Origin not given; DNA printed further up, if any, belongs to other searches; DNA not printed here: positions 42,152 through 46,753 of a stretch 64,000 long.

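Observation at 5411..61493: Six cargo-linked mini-proteins that look like free-standing C-terminal sorting tags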

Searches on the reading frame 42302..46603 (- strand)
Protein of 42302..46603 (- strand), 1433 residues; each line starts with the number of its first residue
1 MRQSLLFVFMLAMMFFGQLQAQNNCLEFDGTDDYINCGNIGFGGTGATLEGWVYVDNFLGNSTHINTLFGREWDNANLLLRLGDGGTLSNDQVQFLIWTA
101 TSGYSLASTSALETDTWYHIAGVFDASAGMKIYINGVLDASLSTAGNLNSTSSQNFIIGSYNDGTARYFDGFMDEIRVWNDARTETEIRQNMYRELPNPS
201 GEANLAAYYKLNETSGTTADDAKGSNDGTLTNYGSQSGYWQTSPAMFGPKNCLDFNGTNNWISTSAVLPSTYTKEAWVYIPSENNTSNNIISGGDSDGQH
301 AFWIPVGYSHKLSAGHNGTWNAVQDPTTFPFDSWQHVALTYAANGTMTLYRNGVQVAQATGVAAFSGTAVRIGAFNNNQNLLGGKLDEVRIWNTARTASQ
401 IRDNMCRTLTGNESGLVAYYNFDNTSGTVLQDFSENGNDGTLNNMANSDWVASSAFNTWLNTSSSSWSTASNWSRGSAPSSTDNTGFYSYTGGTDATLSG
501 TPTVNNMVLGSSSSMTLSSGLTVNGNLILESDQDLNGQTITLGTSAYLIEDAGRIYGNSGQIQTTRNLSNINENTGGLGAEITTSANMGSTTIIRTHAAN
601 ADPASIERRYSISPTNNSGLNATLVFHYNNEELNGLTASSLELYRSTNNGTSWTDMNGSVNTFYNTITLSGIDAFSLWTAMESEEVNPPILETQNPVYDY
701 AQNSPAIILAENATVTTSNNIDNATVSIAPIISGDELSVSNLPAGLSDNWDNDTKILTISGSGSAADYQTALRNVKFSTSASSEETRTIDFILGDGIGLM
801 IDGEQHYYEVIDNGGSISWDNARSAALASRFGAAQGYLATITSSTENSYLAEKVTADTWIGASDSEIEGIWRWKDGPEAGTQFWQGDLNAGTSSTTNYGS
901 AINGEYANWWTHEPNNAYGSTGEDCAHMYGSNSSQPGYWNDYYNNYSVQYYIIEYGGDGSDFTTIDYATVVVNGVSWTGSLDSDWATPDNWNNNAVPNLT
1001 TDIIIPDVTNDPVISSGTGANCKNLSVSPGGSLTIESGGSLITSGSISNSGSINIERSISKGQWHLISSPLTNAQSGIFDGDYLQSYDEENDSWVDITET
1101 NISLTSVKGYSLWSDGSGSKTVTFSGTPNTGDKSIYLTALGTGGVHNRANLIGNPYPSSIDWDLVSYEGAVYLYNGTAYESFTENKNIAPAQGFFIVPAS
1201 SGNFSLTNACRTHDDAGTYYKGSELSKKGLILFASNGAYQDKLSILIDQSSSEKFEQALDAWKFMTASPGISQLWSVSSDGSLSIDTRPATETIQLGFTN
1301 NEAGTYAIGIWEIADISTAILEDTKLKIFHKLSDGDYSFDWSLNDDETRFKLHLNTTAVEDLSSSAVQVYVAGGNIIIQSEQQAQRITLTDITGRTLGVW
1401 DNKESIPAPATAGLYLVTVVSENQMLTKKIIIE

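Call 10: search_protein_families(library=pfam, proteins=[window:42302-46603:-], max_evalue=0.01)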
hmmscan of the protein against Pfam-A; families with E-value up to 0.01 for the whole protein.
window:42302-46603:- (1433 aa): 5 families
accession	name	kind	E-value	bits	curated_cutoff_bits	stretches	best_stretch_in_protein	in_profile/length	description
PF13385.13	Laminin_G_3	-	5.2e-50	169.9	27.6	2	29-188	1-150/151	Concanavalin A-like lectin/glucanases superfamily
PF00059.27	Lectin_C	-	8.4e-06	26.9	22.6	1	834-946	15-99/107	Lectin C-type domain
PF18962.6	Por_Secre_tail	-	0.0015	19.2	27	0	1375-1432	9-75/75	Secretion system C-terminal sorting domain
PF14828.11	Amnionless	-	0.002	17.4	30.4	0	982-1041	7-65/442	Amnionless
PF19910.5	DUF6383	-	0.0093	16.5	23.7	0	1357-1422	2-67/74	Domain of unknown function (DUF6383)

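Call 11: search_protein_families(library=ncbifam, proteins=[window:42302-46603:-], max_evalue=0.01)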
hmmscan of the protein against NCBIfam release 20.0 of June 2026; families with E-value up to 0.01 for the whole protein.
window:42302-46603:- (1433 aa): 1 family
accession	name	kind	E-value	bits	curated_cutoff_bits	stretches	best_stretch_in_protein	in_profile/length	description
TIGR04183.1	Por_Secre_tail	domain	1.3e-05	25.1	23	1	1377-1433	14-72/72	T9SS type A sorting domain-containing protein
